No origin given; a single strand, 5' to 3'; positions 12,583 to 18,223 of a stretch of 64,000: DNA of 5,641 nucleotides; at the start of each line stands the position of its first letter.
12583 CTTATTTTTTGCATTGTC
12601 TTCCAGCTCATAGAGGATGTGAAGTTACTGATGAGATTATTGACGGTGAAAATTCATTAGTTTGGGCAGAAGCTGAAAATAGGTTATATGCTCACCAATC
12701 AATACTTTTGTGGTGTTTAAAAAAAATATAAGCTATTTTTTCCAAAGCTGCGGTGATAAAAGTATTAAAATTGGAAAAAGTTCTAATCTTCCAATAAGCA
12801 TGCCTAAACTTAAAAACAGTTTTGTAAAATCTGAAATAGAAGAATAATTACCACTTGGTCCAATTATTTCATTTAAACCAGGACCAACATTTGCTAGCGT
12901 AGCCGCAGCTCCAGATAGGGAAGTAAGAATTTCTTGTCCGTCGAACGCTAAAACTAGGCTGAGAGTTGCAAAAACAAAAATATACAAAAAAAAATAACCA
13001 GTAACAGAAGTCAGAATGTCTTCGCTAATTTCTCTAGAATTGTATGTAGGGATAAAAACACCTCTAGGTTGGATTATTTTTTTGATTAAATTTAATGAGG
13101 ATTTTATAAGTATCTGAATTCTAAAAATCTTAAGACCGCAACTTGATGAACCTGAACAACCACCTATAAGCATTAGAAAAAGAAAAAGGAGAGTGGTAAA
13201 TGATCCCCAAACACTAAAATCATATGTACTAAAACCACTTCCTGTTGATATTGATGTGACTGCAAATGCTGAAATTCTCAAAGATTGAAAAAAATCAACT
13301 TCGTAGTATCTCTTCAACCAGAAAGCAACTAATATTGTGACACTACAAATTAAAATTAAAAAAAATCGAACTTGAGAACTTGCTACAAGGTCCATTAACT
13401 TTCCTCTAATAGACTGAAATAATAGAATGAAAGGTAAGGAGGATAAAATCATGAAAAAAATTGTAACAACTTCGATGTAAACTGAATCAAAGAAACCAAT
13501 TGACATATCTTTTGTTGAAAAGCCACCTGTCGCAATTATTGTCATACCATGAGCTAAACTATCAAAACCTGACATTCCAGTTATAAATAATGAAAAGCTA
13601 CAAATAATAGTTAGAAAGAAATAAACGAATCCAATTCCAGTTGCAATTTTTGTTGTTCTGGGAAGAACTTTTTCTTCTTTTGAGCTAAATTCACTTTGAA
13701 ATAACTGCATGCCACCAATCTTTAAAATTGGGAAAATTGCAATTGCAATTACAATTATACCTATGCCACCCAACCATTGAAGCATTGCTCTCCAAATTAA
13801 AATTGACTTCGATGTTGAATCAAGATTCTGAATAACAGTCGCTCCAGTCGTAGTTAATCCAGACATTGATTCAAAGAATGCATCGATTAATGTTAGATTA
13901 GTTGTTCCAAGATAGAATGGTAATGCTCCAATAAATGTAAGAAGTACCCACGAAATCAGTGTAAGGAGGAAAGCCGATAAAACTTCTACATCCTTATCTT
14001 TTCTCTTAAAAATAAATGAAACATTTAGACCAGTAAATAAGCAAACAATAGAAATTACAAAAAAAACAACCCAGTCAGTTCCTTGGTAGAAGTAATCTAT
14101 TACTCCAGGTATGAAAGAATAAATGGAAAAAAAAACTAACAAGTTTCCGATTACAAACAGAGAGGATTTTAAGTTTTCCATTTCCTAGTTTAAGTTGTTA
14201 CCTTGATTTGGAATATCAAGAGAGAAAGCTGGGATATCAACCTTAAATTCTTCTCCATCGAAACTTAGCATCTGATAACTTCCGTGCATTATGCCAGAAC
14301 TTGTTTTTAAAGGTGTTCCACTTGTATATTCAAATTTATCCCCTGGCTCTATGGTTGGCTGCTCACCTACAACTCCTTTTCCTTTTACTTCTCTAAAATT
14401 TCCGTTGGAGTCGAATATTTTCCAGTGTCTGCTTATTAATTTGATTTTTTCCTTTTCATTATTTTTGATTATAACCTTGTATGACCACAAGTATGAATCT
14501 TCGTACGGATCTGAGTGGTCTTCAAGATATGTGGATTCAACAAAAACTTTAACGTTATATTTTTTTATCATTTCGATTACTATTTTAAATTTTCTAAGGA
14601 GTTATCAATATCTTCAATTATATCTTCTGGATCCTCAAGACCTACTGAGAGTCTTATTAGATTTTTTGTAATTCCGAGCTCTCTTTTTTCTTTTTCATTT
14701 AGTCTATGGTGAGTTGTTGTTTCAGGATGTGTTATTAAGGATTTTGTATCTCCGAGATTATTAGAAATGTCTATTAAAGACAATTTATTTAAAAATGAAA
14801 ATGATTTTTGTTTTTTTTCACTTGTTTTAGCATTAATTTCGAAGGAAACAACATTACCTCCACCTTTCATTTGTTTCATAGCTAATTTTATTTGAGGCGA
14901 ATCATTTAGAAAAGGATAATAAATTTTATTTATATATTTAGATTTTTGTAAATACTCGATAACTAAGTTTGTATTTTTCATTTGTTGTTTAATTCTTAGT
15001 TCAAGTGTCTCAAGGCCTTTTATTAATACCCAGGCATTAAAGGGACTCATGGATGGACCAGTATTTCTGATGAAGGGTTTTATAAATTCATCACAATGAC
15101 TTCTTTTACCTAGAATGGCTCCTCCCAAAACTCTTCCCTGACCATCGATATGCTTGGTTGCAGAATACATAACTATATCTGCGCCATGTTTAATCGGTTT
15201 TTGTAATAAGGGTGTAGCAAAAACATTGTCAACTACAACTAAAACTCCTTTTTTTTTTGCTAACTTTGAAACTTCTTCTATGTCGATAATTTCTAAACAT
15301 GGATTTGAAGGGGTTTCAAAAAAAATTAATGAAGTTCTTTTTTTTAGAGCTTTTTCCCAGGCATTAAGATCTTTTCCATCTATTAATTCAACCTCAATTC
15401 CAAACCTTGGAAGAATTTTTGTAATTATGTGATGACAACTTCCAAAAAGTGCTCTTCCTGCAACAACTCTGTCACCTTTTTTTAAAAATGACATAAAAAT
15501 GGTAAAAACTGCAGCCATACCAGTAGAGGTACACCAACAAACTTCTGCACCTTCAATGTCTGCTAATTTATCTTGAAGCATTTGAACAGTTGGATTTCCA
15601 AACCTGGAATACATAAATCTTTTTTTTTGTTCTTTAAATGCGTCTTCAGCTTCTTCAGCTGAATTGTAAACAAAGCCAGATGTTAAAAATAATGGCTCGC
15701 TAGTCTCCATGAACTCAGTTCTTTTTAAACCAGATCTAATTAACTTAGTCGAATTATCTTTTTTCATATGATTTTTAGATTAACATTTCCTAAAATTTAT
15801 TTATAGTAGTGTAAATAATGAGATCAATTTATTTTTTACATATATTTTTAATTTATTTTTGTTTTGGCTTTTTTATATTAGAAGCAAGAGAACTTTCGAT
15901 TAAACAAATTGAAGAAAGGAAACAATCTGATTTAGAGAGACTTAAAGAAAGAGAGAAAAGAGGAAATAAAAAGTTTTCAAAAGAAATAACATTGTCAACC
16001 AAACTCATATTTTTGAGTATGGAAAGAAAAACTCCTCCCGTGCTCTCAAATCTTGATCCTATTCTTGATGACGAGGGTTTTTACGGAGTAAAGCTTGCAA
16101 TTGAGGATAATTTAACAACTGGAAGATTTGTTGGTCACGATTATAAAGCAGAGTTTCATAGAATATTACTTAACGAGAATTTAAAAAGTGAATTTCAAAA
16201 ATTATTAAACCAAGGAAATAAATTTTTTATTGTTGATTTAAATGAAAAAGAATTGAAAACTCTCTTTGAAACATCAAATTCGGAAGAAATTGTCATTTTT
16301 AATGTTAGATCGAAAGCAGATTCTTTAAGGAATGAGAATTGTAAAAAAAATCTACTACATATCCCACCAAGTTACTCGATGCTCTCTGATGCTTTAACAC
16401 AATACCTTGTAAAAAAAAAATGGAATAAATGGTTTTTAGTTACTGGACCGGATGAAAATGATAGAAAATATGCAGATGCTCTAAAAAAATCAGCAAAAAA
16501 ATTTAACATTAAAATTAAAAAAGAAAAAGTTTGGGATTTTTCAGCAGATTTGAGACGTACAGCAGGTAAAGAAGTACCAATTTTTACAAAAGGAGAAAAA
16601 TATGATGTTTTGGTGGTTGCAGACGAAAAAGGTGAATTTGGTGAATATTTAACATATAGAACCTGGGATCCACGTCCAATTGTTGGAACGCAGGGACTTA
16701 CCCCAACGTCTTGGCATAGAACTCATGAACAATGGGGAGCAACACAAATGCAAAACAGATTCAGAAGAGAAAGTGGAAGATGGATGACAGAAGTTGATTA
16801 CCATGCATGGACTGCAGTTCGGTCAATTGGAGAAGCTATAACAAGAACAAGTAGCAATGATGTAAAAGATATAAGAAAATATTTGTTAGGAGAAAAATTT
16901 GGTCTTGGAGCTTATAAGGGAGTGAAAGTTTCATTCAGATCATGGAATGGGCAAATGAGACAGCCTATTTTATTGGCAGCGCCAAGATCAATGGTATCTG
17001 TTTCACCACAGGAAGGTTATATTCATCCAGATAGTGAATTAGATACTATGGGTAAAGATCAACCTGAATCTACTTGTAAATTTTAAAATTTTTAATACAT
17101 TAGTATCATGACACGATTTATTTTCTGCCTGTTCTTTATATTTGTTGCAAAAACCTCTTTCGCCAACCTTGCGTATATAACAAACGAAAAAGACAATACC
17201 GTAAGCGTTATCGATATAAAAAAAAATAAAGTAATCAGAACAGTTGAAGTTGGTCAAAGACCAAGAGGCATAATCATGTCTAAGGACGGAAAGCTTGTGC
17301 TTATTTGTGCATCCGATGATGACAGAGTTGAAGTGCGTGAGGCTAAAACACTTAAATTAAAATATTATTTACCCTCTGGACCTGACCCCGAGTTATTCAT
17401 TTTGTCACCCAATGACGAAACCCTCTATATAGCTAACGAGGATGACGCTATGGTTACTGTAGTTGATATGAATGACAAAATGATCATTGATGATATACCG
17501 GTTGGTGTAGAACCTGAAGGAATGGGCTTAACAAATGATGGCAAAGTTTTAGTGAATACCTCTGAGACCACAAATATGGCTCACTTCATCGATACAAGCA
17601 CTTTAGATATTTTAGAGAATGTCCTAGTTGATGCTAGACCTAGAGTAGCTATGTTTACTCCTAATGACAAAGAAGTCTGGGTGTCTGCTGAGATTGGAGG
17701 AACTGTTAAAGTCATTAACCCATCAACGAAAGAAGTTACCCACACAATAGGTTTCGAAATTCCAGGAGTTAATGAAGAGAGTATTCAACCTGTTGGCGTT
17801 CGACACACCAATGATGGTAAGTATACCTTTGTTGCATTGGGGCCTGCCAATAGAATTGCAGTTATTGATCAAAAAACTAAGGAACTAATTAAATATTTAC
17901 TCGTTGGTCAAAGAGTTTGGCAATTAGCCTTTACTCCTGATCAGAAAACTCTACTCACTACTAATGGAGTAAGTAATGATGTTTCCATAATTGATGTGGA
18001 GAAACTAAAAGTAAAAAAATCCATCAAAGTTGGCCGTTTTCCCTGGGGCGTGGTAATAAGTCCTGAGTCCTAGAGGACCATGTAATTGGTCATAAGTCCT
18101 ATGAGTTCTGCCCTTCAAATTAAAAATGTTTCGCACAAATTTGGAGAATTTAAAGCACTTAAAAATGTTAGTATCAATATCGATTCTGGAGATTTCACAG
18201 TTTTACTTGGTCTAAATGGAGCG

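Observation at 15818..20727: Lanthanide-uptake-type ABC operon extended by two unassigned secreted proteins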

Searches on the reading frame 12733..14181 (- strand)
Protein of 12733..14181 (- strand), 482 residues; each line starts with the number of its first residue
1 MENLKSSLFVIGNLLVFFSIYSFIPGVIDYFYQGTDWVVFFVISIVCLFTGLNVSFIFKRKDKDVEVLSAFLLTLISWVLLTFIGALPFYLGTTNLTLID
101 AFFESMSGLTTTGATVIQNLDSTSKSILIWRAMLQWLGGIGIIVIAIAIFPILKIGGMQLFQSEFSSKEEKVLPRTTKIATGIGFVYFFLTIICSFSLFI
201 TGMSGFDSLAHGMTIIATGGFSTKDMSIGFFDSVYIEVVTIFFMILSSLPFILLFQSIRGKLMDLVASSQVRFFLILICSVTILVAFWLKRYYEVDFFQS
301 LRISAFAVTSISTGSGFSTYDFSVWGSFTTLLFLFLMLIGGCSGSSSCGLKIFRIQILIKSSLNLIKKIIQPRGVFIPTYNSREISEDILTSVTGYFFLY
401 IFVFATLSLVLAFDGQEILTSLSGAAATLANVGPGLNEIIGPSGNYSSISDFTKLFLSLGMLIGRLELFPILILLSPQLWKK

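Call 18: search_protein_families(library=ncbifam, proteins=[window:12733-14181:-], max_evalue=0.00001)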
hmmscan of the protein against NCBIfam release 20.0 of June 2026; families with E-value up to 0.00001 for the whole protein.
window:12733-14181:- (482 aa): 2 families
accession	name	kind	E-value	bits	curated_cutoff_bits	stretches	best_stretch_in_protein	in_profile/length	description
NF008020.0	PRK10750.1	equivalog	1.1e-95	321.5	866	1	9-481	8-482/483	Trk system potassium transporter TrkH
TIGR00933.1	2a38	subfamily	7.2e-90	301.9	331.15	1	84-465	1-391/391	TrkH family potassium uptake protein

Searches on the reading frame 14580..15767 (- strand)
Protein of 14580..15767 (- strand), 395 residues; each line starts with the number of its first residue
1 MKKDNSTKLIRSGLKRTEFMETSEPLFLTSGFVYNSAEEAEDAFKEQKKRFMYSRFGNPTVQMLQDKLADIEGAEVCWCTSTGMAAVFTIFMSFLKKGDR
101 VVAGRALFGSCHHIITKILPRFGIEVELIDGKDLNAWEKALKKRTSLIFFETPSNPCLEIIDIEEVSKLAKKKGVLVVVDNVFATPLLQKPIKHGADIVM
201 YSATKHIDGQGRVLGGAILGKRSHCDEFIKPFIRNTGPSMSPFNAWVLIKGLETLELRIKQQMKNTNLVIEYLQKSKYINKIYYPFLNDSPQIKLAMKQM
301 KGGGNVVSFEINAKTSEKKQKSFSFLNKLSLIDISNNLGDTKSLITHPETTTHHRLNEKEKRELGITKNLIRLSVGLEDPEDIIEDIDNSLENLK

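Call 18: search_protein_families(library=ncbifam, proteins=[window:14580-15767:-], max_evalue=0.00001)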
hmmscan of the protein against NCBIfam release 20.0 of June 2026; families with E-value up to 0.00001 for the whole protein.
window:14580-15767:- (395 aa): 49 families (the best 25 are shown)
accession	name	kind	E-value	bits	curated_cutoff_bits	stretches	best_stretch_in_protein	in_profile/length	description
NF005870.0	PRK07810.1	equivalog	2.9e-166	552.9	618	1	5-391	19-405/406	O-succinylhomoserine sulfhydrylase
TIGR01325.1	O_suc_HS_sulf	equivalog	5.2e-161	535.5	510.05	1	7-391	2-380/380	O-succinylhomoserine sulfhydrylase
NF005696.0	PRK07504.1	equivalog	5.6e-154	512.7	675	1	5-393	11-395/397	O-succinylhomoserine sulfhydrylase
NF006003.0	PRK08133.1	equivalog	3.7e-152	506.6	522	1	5-392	12-395/396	O-succinylhomoserine sulfhydrylase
TIGR01328.1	met_gam_lyase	equivalog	1.8e-111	372.8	549.7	1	5-394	4-391/391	methionine gamma-lyase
TIGR01326.1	OAH_OAS_sulfhy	subfamily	6.1e-106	354.6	495.1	2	21-220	19-218/418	O-acetylhomoserine aminocarboxypropyltransferase/cysteine synthase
NF005263.0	PRK06767.1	equivalog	3.6e-105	352.2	617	1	2-394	3-386/392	methionine gamma-lyase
NF004876.0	PRK06234.1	subfamily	1.5e-103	346.9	666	1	5-394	9-398/400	methionine gamma-lyase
NF006097.0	PRK08249.1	equivalog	4.4e-100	334.9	600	1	3-394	9-396/402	cystathionine gamma-synthase family protein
NF005695.0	PRK07503.1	equivalog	9e-97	324.3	666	1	24-394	30-397/403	methionine gamma-lyase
NF006347.0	PRK08574.1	equivalog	4.7e-95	318.5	477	1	6-393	4-384/385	cystathionine gamma-synthase family protein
NF006004.0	PRK08134.1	equivalog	2.6e-94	316.3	636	2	24-219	29-224/433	O-acetylhomoserine aminocarboxypropyltransferase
TIGR02080.1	O_succ_thio_ly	equivalog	3.9e-93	312.2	504.55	1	5-392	4-380/382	cystathionine gamma-synthase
NF041088.1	ala_glut_racmase_Arch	equivalog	8.1e-91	304.8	629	1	18-393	16-380/381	bifunctional L-alanine/L-glutamate racemase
NF005871.0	PRK07811.1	equivalog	3e-90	302.6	513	1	33-393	35-388/389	cystathionine gamma-synthase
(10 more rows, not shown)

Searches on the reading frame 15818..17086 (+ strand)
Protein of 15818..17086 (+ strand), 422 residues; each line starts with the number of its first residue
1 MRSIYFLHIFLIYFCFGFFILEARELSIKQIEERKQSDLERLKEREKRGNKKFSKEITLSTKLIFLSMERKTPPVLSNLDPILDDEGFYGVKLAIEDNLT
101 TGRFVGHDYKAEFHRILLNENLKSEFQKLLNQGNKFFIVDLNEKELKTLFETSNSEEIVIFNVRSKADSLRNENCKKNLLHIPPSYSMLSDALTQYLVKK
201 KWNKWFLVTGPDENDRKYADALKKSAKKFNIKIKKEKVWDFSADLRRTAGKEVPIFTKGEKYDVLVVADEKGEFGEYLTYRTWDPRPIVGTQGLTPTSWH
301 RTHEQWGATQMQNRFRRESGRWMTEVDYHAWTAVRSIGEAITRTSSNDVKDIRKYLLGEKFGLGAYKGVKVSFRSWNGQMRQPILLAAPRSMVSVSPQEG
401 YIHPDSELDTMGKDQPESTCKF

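Call 4: search_protein_families(library=ncbifam, proteins=[window:15818-17086:+], max_evalue=0.01)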
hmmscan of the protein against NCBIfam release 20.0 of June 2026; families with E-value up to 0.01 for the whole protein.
window:15818-17086:+ (422 aa): 1 family
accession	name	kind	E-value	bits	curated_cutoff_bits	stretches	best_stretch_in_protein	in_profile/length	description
TIGR03863.1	PQQ_ABC_bind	subfamily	4.5e-143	476.4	413.6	1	76-421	2-347/347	ABC transporter, substrate binding protein, PQQ-dependent alcohol dehydrogenase system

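Call 5: search_protein_families(library=pfam, proteins=[window:15818-17086:+], max_evalue=1)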
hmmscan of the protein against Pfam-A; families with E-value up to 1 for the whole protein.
window:15818-17086:+ (422 aa): 3 families
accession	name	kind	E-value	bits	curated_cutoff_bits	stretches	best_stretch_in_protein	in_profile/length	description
PF13458.12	Peripla_BP_6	-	7e-12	46.1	31.7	1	124-241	59-174/343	Periplasmic binding protein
PF01094.35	ANF_receptor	-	3.2e-07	30.2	25.4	1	143-248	60-169/353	Receptor family ligand binding region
PF22076.2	Cep192_D6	-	0.032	14.9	35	1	380-408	34-62/101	Cep192 domain 6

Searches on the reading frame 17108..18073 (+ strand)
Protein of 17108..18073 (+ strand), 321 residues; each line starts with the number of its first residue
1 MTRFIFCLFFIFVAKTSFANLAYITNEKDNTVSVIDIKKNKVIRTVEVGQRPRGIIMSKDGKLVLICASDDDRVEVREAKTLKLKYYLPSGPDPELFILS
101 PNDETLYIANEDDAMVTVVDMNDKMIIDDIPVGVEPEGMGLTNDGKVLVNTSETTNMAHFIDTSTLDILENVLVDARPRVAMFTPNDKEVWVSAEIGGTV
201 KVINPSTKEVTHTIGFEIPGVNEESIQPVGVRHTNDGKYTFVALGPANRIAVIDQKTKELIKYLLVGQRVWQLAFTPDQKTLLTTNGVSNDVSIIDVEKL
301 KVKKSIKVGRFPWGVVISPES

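Call 4: search_protein_families(library=ncbifam, proteins=[window:17108-18073:+], max_evalue=0.01)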
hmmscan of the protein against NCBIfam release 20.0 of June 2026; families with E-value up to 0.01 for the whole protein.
window:17108-18073:+ (321 aa): 14 families
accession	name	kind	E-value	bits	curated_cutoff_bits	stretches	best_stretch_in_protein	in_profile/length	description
TIGR03866.1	PQQ_ABC_repeats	subfamily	8.8e-147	488.1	287.3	1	12-319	3-310/310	PQQ-dependent catabolism-associated beta-propeller protein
TIGR02276.1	beta_rpt_yvtn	repeat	9.9e-40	134.3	27.85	3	277-318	1-42/42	beta-propeller repeat protein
NF052340.1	hydrazine_beta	equivalog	3.2e-32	112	560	4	221-318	28-125/372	hydrazine synthase subunit beta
NF052460.1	L-NosZ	equivalog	1.9e-27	95.9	700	4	137-291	135-281/480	clade III lactonase-type nitrous-oxide reductase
NF052342.1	hydrazine_BC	exception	1.5e-22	79.6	1250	3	22-70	95-143/690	hydrazine synthase subunit beta-gamma fusion subunit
NF052280.1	7_blade_YncE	equivalog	7.1e-20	71.1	400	2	21-69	270-318/338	7-bladed beta-propeller protein YncE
NF048007.1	MmpL3Stblzr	equivalog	1.6e-09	37.4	600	0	27-110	245-326/366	MmpL3/TtfA transport complex stabilizer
NF038117.1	choice_anch_I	subfamily_domain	1.1e-08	34.4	300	1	111-269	72-218/458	choice-of-anchor I family protein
NF038015.2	AztD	exception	2.1e-05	23.4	400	1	24-137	239-349/356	zinc metallochaperone AztD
NF008258.1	PRK11028.1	equivalog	3e-05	23.3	370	0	174-210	174-210/330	6-phosphogluconolactonase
TIGR03907.1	QH_beta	equivalog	4.4e-05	22.8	223.2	0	24-69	5-52/338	quinohemoprotein amine dehydrogenase subunit beta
TIGR04244.1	nitrous_NosZ_RR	equivalog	8.6e-05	21.3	625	1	140-301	197-348/627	TAT-dependent nitrous-oxide reductase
TIGR02658.1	TTQ_MADH_Hv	equivalog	0.0021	16.9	454.45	0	263-308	106-152/358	methylamine dehydrogenase (amicyanin) large subunit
NF000096.1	stregra_B_VgbB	exception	0.0048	16.1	600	0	52-193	101-241/295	streptogramin B lyase Vgb(B)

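Call 5: search_protein_families(library=pfam, proteins=[window:17108-18073:+], max_evalue=1)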
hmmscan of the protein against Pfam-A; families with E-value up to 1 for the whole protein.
window:17108-18073:+ (321 aa): 31 families (the best 25 are shown)
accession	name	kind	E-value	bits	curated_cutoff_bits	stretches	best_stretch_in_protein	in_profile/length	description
PF25174.1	Beta-prop_THOC3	-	5.1e-15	55.6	305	3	184-307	55-168/272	THOC3 beta-propeller domain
PF02239.22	Cytochrom_D1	-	1.1e-14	54.3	25.5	4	22-89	50-116/368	Cytochrome D1 heme domain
PF21783.3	YNCE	-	1.6e-12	47.8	27.1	4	232-315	248-331/339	YNCE-like beta-propeller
PF10282.15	Lactonase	-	8.5e-12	45.4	21.7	2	178-299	193-322/344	Lactonase, 7-bladed beta-propeller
PF23414.1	Beta-prop_EML_2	-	1.1e-09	38.5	90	2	22-120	12-109/266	Echinoderm microtubule-associated protein second beta-propeller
PF16819.11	DUF5074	-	3.3e-07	30.1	27.2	2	27-70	159-202/353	Domain of unknown function (DUF5074)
PF24684.1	Vgb_lyase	-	4.9e-07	29.3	50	1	47-318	10-273/290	Virginiamycin B lyase family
PF13970.12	DUF4221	-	1e-06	29.1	23.4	1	94-149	23-81/311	Domain of unknown function (DUF4221)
PF24796.1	WDR55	-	1.8e-06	27.7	200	1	50-130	54-133/296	WDR55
PF24807.1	WD40_CDC20-Fz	-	2.8e-05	24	200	1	248-305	202-260/292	CDC20/Fizzy WD40 domain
PF24814.1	WD40_Prp19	-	3.9e-05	23.3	320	1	23-285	22-278/281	Prp19 WD40 domain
PF25175.1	Beta-prop_WDR5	-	0.00011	22.1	250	2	58-264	61-262/296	WDR5 beta-propeller domain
PF25171.1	Beta-prop_WDR36-Utp21_1st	-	0.00016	21.6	80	1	197-306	129-231/266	WDR36/Utp21 first beta-propeller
PF25168.1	Beta-prop_WDR36-Utp21_2nd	-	0.00028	20.8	84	1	20-150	169-298/335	WDR36/Utp21 second beta-propeller domain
PF12894.13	ANAPC4_WD40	-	0.00038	21.1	22.9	0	267-309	38-79/91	Anaphase-promoting complex subunit 4 WD40 domain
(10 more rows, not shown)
